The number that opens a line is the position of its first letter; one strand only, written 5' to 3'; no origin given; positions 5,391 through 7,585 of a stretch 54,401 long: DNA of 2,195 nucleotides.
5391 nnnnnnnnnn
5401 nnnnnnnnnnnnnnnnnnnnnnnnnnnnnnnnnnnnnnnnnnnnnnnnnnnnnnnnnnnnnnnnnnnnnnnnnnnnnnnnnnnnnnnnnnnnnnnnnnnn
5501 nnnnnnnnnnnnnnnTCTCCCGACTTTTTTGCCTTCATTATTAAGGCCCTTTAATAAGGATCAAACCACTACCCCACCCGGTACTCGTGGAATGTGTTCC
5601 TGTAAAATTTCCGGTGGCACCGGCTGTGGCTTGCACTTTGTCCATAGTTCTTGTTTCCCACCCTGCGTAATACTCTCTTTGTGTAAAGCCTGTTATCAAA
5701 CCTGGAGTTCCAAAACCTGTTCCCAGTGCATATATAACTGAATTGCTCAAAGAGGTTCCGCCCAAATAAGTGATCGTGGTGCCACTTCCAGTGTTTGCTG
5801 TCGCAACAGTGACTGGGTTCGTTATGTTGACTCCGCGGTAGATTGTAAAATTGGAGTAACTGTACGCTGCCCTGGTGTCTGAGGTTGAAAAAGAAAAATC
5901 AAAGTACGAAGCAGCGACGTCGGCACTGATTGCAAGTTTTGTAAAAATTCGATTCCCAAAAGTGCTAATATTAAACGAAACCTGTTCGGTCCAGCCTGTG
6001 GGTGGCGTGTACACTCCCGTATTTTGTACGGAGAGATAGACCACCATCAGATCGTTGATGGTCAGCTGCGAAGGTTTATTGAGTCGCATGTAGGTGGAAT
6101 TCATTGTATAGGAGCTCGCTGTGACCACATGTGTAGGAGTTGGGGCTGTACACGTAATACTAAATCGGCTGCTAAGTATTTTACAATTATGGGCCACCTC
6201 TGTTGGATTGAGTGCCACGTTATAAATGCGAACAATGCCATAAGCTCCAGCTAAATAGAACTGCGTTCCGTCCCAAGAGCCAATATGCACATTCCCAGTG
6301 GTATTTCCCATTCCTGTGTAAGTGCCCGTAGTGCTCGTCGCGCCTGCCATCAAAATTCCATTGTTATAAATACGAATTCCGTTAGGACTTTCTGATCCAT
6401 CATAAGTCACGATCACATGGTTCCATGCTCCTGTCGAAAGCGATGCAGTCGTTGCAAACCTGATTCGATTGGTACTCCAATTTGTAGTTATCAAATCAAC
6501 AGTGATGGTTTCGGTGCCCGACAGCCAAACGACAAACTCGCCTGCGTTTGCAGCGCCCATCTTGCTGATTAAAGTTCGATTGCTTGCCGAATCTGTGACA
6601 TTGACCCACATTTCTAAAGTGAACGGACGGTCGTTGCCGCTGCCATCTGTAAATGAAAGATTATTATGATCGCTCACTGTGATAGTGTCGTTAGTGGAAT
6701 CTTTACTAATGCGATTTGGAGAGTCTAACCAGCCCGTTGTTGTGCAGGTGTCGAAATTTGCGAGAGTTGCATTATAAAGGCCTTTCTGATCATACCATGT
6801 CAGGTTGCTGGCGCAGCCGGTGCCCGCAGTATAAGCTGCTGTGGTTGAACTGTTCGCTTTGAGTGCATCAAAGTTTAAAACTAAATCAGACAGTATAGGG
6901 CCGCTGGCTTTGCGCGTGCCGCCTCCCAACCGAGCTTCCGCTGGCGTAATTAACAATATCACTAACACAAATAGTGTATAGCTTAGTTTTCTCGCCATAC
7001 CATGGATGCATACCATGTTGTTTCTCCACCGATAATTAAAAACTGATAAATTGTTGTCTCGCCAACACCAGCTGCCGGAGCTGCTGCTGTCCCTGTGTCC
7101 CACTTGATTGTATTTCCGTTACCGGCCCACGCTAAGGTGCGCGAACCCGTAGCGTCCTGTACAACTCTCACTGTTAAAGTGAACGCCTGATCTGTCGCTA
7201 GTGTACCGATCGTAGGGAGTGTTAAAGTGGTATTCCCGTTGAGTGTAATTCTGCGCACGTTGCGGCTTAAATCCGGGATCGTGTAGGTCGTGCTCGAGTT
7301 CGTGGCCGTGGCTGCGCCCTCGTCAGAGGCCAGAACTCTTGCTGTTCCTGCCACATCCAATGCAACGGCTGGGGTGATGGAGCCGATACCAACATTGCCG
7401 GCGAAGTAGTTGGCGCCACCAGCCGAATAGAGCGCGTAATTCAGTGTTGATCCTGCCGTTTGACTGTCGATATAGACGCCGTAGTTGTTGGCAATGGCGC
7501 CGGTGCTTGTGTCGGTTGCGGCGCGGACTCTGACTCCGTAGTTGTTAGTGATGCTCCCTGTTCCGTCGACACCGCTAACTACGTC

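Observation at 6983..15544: Chimeric fibre of about 2,850 aa assembled from phage-tail-fibre modules, encoded outside any prophage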

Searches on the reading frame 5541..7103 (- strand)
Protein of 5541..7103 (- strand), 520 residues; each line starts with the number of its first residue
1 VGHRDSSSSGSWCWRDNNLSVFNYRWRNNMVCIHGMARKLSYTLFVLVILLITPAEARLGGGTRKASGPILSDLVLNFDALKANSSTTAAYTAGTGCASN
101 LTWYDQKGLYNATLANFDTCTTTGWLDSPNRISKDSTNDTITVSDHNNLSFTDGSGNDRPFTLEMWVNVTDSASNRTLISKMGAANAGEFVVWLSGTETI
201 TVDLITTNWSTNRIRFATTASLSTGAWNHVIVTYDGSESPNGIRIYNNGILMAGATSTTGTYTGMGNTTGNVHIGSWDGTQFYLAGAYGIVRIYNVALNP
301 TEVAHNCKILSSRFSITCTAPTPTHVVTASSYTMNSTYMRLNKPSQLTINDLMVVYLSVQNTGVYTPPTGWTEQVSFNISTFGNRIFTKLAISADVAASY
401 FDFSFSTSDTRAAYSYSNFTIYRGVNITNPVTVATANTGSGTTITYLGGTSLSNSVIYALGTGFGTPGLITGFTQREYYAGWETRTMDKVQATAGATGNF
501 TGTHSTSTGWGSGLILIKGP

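Call 9: search_protein_families(library=pfam, proteins=[window:5541-7103:-], max_evalue=0.001)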
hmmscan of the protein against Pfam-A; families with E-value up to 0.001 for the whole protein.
window:5541-7103:- (520 aa): 1 family
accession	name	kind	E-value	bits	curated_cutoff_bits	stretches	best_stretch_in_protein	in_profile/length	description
PF13385.13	Laminin_G_3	-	1e-20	74.9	27.6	1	147-304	5-151/151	Concanavalin A-like lectin/glucanases superfamily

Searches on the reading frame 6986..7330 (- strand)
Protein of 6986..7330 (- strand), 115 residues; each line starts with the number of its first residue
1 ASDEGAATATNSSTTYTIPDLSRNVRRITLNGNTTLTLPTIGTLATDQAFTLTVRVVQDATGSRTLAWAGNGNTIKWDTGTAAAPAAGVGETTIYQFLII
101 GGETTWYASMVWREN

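Call 22: search_protein_families(library=pfam, proteins=[window:6986-7330:-], max_evalue=1)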
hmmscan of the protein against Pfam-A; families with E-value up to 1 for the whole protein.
window:6986-7330:- (115 aa): 2 families
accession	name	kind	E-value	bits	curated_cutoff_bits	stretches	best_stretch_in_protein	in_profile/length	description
PF17970.7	bMG1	-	0.07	13.6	26.4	1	25-73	14-62/105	Bacterial Alpha-2-macroglobulin MG1 domain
PF16378.10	DUF4988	-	0.24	11.6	30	1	51-107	38-95/183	Domain of unknown function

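Call 36: find_homologous_proteins(query=window:6986-7330:-, max_evalue=0.001)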
Query window:6986-7330:- (115 aa): 7 proteins with E <= 0.001 among 86 candidates.
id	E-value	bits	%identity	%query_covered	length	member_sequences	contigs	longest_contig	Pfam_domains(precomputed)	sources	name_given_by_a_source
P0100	6.0e-56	205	97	86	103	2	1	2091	PF26209.2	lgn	-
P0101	1.9e-52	194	81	100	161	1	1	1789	PF26209.2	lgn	-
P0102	1.7e-27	114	56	100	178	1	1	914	PF26209.2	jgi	jgi:hypothetical protein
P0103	1.1e-26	111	55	97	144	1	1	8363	PF26209.2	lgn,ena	-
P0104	9.6e-26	108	53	100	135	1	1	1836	PF26209.2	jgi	jgi:hypothetical protein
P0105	7.7e-24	102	50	100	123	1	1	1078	PF26209.2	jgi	jgi:hypothetical protein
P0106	5.5e-20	89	47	100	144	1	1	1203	PF26209.2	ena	-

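Call 43: search_dna_similar(query=window:6986-7330:-, collection=phages, mode=protein, max_evalue=0.01, max_rows=20)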
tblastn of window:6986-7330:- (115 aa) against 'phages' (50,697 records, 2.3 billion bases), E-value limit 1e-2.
No match.

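Call 44: search_protein_representatives(protein=window:6986-7330:-)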
Query: 115 residues. Proteins with E-value up to 0.001 (for the whole library): 591; up to 1e-10: 96; up to 1e-30: 14. The best 150 are listed.
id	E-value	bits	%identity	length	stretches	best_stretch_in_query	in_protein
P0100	1.9e-56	205.1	96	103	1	16-115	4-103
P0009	4.5e-51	187.8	83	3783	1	1-115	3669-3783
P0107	1.1e-46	173.7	75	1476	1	2-115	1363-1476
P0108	3.2e-44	165.8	58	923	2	2-115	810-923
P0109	6.0e-42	158.4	72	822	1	1-115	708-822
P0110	1.4e-38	147.6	63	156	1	1-115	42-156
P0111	5.6e-36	139.2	61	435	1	2-115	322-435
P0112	7.6e-36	138.8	61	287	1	1-115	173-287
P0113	1.2e-34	135.0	59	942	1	1-115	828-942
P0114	2.1e-34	134.1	59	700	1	4-114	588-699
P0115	5.4e-34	132.8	60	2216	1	1-114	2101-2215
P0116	4.6e-33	129.9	63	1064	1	1-114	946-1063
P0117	1.6e-31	124.9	53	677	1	1-114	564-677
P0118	2.2e-31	124.5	53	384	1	4-114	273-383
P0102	5.5e-28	113.5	58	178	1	1-115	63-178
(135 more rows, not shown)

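Call 93: find_encoding_contigs(protein=P0100, flank=3000, max_places=2)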
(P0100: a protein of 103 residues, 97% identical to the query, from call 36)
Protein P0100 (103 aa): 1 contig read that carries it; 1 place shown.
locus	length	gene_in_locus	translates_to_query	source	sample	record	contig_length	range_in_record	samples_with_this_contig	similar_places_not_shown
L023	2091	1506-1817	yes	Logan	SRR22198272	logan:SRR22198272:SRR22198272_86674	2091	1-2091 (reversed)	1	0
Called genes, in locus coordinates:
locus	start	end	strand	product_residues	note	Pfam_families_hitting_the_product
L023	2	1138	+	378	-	?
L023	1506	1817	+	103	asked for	PF26209:Phage_phiTE_241_C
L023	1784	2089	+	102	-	?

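Call 94: find_encoding_contigs(protein=P0101, flank=3000, max_places=2)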
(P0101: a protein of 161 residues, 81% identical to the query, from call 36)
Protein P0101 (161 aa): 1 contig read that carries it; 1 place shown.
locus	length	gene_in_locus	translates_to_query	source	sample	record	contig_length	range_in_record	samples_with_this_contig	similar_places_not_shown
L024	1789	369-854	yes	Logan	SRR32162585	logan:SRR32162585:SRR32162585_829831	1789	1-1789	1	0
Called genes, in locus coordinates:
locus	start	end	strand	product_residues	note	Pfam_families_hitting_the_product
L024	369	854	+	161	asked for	PF26209:Phage_phiTE_241_C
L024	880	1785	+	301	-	PF13385:Laminin_G_3 (faint)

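Call 95: find_encoding_contigs(protein=P0103, flank=5000, max_places=2)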
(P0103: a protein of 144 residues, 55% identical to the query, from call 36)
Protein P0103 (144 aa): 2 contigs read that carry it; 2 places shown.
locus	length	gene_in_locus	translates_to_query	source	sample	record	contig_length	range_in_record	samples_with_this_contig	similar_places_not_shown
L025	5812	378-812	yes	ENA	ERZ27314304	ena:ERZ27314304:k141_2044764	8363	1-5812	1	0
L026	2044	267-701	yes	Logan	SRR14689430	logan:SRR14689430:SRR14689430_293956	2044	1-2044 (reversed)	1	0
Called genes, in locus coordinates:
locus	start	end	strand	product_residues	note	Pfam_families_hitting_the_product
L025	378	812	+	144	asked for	PF26209:Phage_phiTE_241_C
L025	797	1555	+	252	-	-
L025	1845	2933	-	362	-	-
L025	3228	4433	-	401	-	PF01637:ATPase_2 (weak), PF13191:AAA_16, PF05729:NACHT (weak)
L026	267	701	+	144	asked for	PF26209:Phage_phiTE_241_C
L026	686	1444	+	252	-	-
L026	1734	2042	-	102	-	?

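Call 97: find_encoding_contigs(protein=P0104, flank=3000, max_places=2)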
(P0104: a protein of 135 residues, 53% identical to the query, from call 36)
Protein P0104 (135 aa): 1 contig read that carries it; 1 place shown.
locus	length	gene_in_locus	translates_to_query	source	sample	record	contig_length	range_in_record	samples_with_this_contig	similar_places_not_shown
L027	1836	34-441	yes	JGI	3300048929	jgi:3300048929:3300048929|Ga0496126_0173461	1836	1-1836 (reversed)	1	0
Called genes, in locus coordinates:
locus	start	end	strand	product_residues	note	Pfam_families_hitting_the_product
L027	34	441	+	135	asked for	PF26209:Phage_phiTE_241_C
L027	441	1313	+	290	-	-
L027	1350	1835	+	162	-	?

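Call 98: find_encoding_contigs(protein=P0106, flank=3000, max_places=2)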
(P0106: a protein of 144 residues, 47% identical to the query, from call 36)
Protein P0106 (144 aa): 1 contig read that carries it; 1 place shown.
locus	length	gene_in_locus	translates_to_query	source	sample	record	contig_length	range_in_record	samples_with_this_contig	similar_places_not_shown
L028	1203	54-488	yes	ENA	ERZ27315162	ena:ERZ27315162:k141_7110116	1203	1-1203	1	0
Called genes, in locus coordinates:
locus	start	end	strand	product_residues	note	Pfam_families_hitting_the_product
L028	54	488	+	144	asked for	PF26209:Phage_phiTE_241_C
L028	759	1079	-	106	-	-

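Call 99: find_encoding_contigs(protein=P0105, flank=3000, max_places=2)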
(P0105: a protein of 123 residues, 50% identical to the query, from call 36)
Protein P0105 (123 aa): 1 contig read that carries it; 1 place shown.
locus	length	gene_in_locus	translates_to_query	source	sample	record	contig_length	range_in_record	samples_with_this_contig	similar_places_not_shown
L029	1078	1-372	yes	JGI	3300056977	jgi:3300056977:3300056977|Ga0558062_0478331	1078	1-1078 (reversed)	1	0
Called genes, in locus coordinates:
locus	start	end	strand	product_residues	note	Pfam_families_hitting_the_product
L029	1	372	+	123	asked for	PF26209:Phage_phiTE_241_C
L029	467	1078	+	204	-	?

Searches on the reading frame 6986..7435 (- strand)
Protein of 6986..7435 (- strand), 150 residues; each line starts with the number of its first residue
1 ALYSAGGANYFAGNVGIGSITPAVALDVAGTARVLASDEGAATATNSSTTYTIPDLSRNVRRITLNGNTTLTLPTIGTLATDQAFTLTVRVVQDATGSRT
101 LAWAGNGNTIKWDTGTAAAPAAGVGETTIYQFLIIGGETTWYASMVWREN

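Call 57: predict_structure(alignment_id=A2)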
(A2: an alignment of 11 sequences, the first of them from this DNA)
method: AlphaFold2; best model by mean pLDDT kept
length: 150 residues; sequences in the alignment: 11
mean_pLDDT: 80.3   pTM: 0.69
mean pLDDT of the five models: 80.3, 79.3, 78.0, 76.7, 75.6
residues with pLDDT >= 90: 78; 70-90: 33; 50-70: 21; < 50: 18
segments of 3 or more residues with pLDDT < 50: 1-14
pLDDT, mean of each block of 10 residues (from residue 1): 37 50 55 59 87 82 94 87 93 90 93 93 95 94 95
secondary structure, 60 per line:
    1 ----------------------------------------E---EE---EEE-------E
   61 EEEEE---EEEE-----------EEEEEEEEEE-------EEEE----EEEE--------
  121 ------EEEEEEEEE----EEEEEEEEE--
elements in order: E50-52 E60-65 E69-72 E84-93 E101-104 E109-112 E127-135 E140-148

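Call 61: fold_search(model_id=the predicted structure, library=pdb)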
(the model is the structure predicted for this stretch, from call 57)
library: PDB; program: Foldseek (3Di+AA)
matches with E <= 10: 83; with E <= 0.001: 1
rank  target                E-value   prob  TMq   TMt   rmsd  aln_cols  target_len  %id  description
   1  9ny6_C                3.1e-04  1.00  0.43  0.25  14.1       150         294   12  Pseudomonas phage Pa223 capsid spike (released 2025-08-06)
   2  9f4a_LS               7.9e-02  0.69  0.32  0.10   6.3       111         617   20  Interface between baseplate cup and extended tail tube/sheath of Klebsiella phage KP1 variant vB_Kpn_Lilla1 (released 2025-05-14)
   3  9f4b_FA               1.6e-01  0.41  0.31  0.10   8.6       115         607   15  Pre-assembled baseplate cup of Klebsiella phage KP1 variant vB_Kpn_Lilla1 (released 2025-05-14)
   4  9f4a_LA               2.1e-01  0.57  0.35  0.20   6.6       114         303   11  Interface between baseplate cup and extended tail tube/sheath of Klebsiella phage KP1 variant vB_Kpn_Lilla1 (released 2025-05-14)
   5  2fl8_A                5.4e-01  0.38  0.35  0.18   6.2       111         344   14  Fitting of the gp10 trimer structure into the cryoEM map of the bacteriophage T4 baseplate in the hexagonal conformati (released 2006-04-04)
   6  9dhk_H                1.2e+00  0.08  0.17  0.18   8.6        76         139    8  RMI1-RMI2 bound to cyclic peptide L3 (released 2025-07-02)
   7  5t5i_C                1.5e+00  0.02  0.15  0.11  11.7       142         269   10  TUNGSTEN-CONTAINING FORMYLMETHANOFURAN DEHYDROGENASE FROM METHANOTHERMOBACTER WOLFEII, ORTHORHOMBIC FORM AT 1.9 A (released 2016-10-19)
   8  9dhk_E                2.2e+00  0.06  0.17  0.19   8.5        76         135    8  RMI1-RMI2 bound to cyclic peptide L3 (released 2025-07-02)
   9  9dhk_K                2.2e+00  0.06  0.16  0.18  10.0        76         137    9  RMI1-RMI2 bound to cyclic peptide L3 (released 2025-07-02)
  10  7y95_B                2.4e+00  0.02  0.11  0.14   6.0        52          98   13  Crystal structure of sDscam Ig1 domain, isoform beta6v2 (released 2023-05-24)
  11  3mxn_B                2.7e+00  0.04  0.15  0.16   9.0        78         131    9  Crystal structure of the RMI core complex (released 2010-09-15)
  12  8tri_A                3.7e+00  0.01  0.09  0.04   6.7        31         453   10  Crystal Structure of Mouse Cadherin-23 EC25-MAD28 F2894A (released 2024-08-28)
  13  7y9a_A                3.9e+00  0.02  0.10  0.08   3.4        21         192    0  Crystal structure of sDscam Ig1-2 domains, isoform beta2v6 (released 2023-05-24)
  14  3f85                  3.9e+00  0.02  0.09  0.03  10.4        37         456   16  Structure of fusion complex of homo trimeric major pilin subunits CfaB of CFA/I fimbirae from ETEC E. coli (released 2009-08-11)
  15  2bbj_A                4.2e+00  0.09  0.17  0.08   9.6        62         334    3  Crystal structure of the CorA Mg2+ transporter (released 2005-12-13)
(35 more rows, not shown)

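Call 66: fold_search(model_id=the predicted structure, library=viral)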
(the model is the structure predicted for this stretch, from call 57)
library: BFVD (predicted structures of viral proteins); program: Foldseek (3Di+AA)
matches with E <= 10: 673; with E <= 0.001: 259
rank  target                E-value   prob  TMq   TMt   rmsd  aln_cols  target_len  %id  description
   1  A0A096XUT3            1.7e-08  1.00  0.64  0.29  10.6       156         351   19  (no name in the UniProt tables at hand)
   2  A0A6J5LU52            1.9e-08  1.00  0.58  0.15   2.8       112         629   34  Uncharacterized protein (Fragment) [uncultured Caudovirales phage]
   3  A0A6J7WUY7            2.3e-08  1.00  0.62  0.27   9.1       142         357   28  Uncharacterized protein [uncultured Caudovirales phage]
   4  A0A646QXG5            2.9e-08  1.00  0.64  0.48   4.5       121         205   24  Putative fiber protein [Roseobacter phage CRP-4]
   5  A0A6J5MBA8            4.4e-08  1.00  0.61  0.43   2.6       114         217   24  Uncharacterized protein [uncultured Caudovirales phage]
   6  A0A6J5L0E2            4.7e-08  1.00  0.57  0.29   9.8       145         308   30  Collagen triple helix repeat [uncultured Caudovirales phage]
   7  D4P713                5.0e-08  1.00  0.53  0.18   6.0       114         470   31  (no name in the UniProt tables at hand)
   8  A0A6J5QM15            5.0e-08  1.00  0.57  0.39   8.3       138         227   26  Uncharacterized protein [uncultured Caudovirales phage]
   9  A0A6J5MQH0            7.1e-08  1.00  0.61  0.19  10.2       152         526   22  Uncharacterized protein [uncultured Caudovirales phage]
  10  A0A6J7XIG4            7.1e-08  1.00  0.55  0.14  11.6       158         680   23  Uncharacterized protein [uncultured Caudovirales phage]
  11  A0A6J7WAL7            9.1e-08  1.00  0.54  0.40  10.1       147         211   22  Uncharacterized protein [uncultured Caudovirales phage]
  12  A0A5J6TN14            1.2e-07  1.00  0.61  0.36   8.0       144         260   24  (no name in the UniProt tables at hand)
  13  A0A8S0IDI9            1.2e-07  1.00  0.62  0.49   6.7       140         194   23  (no name in the UniProt tables at hand)
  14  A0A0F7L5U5            1.6e-07  1.00  0.63  0.26   9.8       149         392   27  Tail fiber protein [uncultured marine virus]
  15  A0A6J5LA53            1.8e-07  1.00  0.57  0.25   9.3       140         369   24  Uncharacterized protein [uncultured Caudovirales phage]
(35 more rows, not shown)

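Call 91: find_related_loci(query=A2, collection=viral_contigs, flank=6000)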
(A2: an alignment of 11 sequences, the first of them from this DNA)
Query A2 (150 aa) in viral_contigs; peptide patterns used: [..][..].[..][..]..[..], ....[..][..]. (x = any residue, [..] = any of these).
36 stretches matched a pattern, but none encodes a relative of the query by tblastn (E <= 1e-3).
